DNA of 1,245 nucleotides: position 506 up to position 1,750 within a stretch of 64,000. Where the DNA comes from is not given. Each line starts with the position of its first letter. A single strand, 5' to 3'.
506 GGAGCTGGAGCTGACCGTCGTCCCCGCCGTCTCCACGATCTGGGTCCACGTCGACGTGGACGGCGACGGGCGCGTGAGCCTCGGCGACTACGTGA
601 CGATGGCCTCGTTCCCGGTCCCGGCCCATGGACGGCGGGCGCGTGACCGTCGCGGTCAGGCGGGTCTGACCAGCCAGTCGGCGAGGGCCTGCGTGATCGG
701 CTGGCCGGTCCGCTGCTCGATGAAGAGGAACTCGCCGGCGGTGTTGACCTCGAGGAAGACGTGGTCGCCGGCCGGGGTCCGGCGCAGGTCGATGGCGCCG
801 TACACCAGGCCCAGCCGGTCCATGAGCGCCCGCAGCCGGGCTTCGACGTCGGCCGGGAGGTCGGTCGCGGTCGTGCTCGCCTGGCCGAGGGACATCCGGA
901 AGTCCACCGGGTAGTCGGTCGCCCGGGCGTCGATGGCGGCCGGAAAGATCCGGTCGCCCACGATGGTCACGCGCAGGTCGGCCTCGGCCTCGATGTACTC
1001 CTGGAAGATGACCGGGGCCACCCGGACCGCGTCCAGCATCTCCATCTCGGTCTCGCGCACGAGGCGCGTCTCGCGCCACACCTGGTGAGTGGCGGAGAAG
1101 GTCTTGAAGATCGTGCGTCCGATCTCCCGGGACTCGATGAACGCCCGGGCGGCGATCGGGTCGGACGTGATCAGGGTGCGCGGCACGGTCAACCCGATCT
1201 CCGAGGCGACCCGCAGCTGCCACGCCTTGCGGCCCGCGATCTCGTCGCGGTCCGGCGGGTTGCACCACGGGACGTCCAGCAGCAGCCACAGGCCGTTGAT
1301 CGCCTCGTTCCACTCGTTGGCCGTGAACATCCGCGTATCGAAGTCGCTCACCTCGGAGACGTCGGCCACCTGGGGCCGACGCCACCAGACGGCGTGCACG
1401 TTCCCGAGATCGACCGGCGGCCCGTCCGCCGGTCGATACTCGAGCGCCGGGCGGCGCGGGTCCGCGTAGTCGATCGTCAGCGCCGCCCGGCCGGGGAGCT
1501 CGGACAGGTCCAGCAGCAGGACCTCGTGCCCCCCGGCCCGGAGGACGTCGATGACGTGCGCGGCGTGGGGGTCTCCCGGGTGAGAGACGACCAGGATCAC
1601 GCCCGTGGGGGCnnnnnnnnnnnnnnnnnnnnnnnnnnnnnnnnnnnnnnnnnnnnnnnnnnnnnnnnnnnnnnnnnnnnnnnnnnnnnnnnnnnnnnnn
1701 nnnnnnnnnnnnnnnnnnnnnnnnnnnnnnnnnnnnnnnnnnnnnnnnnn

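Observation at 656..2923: Cytoplasmic astacin metalloprotease with C-terminal DTRKE repeats, operonic with an MdnC-type graspetide ATP-grasp and no separate precursor gene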

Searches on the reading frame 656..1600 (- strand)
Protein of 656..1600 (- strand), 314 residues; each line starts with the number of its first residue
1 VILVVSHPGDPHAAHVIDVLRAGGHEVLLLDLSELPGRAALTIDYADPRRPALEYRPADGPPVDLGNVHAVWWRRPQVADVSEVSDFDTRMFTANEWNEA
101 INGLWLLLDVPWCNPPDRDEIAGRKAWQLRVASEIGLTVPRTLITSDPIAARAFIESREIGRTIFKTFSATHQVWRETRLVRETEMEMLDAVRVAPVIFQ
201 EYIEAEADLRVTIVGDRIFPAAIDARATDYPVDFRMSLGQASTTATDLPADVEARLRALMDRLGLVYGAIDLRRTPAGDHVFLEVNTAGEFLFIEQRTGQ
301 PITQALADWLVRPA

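Call 3: search_protein_families(library=pfam, proteins=[window:656-1600:-], max_evalue=0.01)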
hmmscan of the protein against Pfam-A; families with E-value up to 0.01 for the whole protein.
window:656-1600:- (314 aa): 2 families
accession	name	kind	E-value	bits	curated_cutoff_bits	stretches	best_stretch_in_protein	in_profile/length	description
PF08443.16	RimK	-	1.6e-06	28.3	21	1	129-310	8-188/188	RimK-like ATP-grasp domain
PF21068.3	ATPgraspMvdD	-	1.9e-06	28.4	27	1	1-116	1-117/121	MvdD pre-ATP grasp domain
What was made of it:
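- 656..1600 (-): Graspetide-type ATP-grasp ligase (MvdD/MdnC-like, 314 aa, GTG start), 12 nt after the astacin stop. Pfam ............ pre-ATP-grasp domain plus RimK ATP-grasp domain (call 3).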

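Call 4: search_protein_families(library=ncbifam, proteins=[window:656-1600:-], max_evalue=0.01)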
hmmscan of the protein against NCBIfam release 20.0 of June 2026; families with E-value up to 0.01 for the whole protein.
window:656-1600:- (314 aa): 7 families
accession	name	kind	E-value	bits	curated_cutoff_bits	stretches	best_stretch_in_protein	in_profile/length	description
TIGR04187.1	GRASP_SAV_5884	subfamily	7.5e-70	235.6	350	1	2-310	2-311/312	ATP-grasp ribosomal peptide maturase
TIGR04184.1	ATPgraspMvdD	equivalog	6.8e-54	183.2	475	1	2-311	1-320/321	MvdD family ATP-grasp ribosomal peptide maturase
TIGR04185.1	ATPgraspMvdC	equivalog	1.6e-53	181.9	425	1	2-311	1-317/318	MvdC family ATP-grasp ribosomal peptide maturase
TIGR04192.1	GRASP_w_spasm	equivalog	9.3e-20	71.2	230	1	2-298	1-306/318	grasp-with-spasm system ATP-grasp peptide maturase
TIGR00768.1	rimK_fam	subfamily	1.2e-11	44.5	143.4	1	110-309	73-275/276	RimK family alpha-L-glutamate ligase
TIGR02144.1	LysX_arch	equivalog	1.3e-06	27.7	275.6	1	187-311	155-276/281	lysine biosynthesis protein LysX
NF040720.1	MptN_Meth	equivalog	1.6e-05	24.2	350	1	111-308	88-288/291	tetrahydromethanopterin:alpha-L-glutamate ligase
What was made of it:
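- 656..1600 (-): TIGR04187 235 bits against RimK family 44 bits (call 4).
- On Graspetide (omega-ester/amide RiPP) system: TIGR04187/MvdD/MvdC at 182-235 bits against RimK 44 bits, although below the curated cut-offs (call 4).
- On RimK / glutathione-synthetase-type amino-acid ligases: RimK family 44.5 bits against cut-off 143 (call 4).
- Closest known: Corallotide. Same: Tail variants KFRDDP/KKIRDD resemble this motif, and TIGR04187 is the window ligase's best family (call 4).
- The ligase scores lie below NCBIfam's curated cut-offs for named graspetide families (call 4). The ATP-grasp is below the curated cut-offs of named graspetide families (call 4).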

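Call 8: find_homologous_proteins(query=window:656-1600:-, max_evalue=0.00001)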
Query window:656-1600:- (314 aa): 2843 proteins with E <= 0.00001 among 8000 candidates; the best 120 are listed.
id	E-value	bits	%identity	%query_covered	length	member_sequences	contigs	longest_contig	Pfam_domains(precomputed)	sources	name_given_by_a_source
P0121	1.8e-206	702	100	100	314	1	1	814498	PF08443.17,PF21068.4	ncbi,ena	-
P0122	2.1e-194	663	95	100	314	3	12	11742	PF08443.17,PF21068.4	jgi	jgi:glutathione synthase/RimK-type ligase-like ATP-grasp enzyme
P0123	1.7e-185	633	90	100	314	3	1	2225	PF08443.17,PF21068.4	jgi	jgi:glutathione synthase/RimK-type ligase-like ATP-grasp enzyme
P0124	1.7e-183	627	89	100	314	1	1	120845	-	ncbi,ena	-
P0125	4.9e-180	616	87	100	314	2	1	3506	PF08443.17,PF21068.4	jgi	jgi:glutathione synthase/RimK-type ligase-like ATP-grasp enzyme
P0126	8.0e-178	608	85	100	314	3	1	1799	PF08443.17,PF21068.4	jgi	jgi:glutathione synthase/RimK-type ligase-like ATP-grasp enzyme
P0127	1.4e-177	607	86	100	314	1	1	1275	PF08443.17,PF21068.4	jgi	-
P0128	8.4e-164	562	79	100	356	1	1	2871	PF08443.17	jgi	jgi:glutathione synthase/RimK-type ligase-like ATP-grasp enzyme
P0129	3.8e-161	554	77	100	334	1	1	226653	PF08443.17,PF21068.4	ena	-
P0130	5.1e-161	553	77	100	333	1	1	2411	PF08443.17,PF21068.4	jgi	jgi:glutathione synthase/RimK-type ligase-like ATP-grasp enzyme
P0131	1.1e-157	542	76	100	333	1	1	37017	PF08443.17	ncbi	-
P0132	8.2e-157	539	75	100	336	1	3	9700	PF08443.17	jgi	jgi:glutathione synthase/RimK-type ligase-like ATP-grasp enzyme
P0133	1.9e-155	535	75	100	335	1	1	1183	PF08443.17,PF21068.4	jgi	jgi:glutathione synthase/RimK-type ligase-like ATP-grasp enzyme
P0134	2.7e-150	518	73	100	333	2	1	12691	PF08443.17,PF21068.4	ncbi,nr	ncbi:MAG TPA: hypothetical protein VD763_05015 [Candidatus Saccharimonadales bacterium]|nr:hypotheti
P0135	3.7e-150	517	74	100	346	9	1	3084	PF08443.17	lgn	-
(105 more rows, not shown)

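Call 47: search_solved_structures(query=window:656-1600:-, max_evalue=0.001, show_alignments=1)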
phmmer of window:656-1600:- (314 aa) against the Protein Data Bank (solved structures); distinct sequences matched with E-value up to 0.001: 8.
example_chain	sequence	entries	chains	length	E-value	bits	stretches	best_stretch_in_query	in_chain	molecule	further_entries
5ig8_A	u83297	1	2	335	2.1e-34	122.3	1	2-311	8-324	ATP grasp ligase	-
9bou_A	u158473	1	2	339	6.5e-34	120.7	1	2-313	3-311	MvdD-like pre-ATP grasp domain-containing protein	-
5ig9_A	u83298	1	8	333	1.3e-30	109.8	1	16-313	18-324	ATP grasp ligase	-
7m4s_A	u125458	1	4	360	2.2e-30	109.1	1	62-312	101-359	AMdnB protein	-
7mgv_A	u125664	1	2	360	3.7e-28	101.8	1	2-310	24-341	CdnC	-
7drm_A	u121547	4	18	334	7.2e-17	64.7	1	2-311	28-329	ATP-grasp domain-containing protein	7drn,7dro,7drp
5zct_A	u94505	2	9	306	3.8e-08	36.1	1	129-313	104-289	Ribosomal protein S6--L-glutamate ligase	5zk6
4iwx_A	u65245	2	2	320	4.2e-08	35.9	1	129-313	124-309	Ribosomal protein S6 modification protein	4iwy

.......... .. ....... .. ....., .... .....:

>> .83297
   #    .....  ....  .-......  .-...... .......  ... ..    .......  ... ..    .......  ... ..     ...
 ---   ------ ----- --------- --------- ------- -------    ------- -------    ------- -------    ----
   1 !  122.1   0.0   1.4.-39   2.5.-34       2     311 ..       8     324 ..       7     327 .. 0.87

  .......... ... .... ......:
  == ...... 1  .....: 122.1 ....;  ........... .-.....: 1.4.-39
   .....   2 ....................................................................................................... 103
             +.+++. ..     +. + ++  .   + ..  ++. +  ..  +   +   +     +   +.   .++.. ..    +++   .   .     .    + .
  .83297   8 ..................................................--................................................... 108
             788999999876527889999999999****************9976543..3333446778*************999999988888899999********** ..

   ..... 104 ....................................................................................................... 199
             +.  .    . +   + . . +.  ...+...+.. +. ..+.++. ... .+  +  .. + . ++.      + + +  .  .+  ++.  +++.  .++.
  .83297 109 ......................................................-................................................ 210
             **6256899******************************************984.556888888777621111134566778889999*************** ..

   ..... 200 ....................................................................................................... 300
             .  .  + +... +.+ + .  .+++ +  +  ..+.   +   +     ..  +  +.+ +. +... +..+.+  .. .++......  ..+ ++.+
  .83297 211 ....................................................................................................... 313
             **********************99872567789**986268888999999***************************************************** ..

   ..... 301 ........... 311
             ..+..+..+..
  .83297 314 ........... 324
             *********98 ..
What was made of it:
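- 656..1600 (-): PDB relatives MdnB/MdnC/CdnC/PsnB at 2e-34 to 7e-17 (call 47).
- On Graspetide (omega-ester/amide RiPP) system: MdnB/MdnC/CdnC/PsnB are the best solved relatives (call 47).
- On RimK / glutathione-synthetase-type amino-acid ligases: RimK structures match only at E 4e-8 and only over the C-terminal ATP-grasp half (call 47).
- Closest known: Multi-core graspetides: plesiocin. Same: The ligase is of the MdnC/MdnB/PsnB fold family (call 47).
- Checked: RimK is at 4e-8 (call 47).
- The ligase is of graspetide type, not RimK type (calls 3, 4, 47). RimK-type models score far lower than graspetide models (calls 4, 47).
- Tried and rejected: RimK-like tailing (calls 4, 47).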

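Call 64: search_protein_families(library=padloc, proteins=[window:659-1600:-], max_evalue=0.001)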
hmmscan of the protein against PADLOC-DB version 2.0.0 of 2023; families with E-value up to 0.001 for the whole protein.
window:659-1600:- (314 aa): 0 families
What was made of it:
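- Tried and rejected: PADLOC defence models gave no hit for any of the three proteins (call 64).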
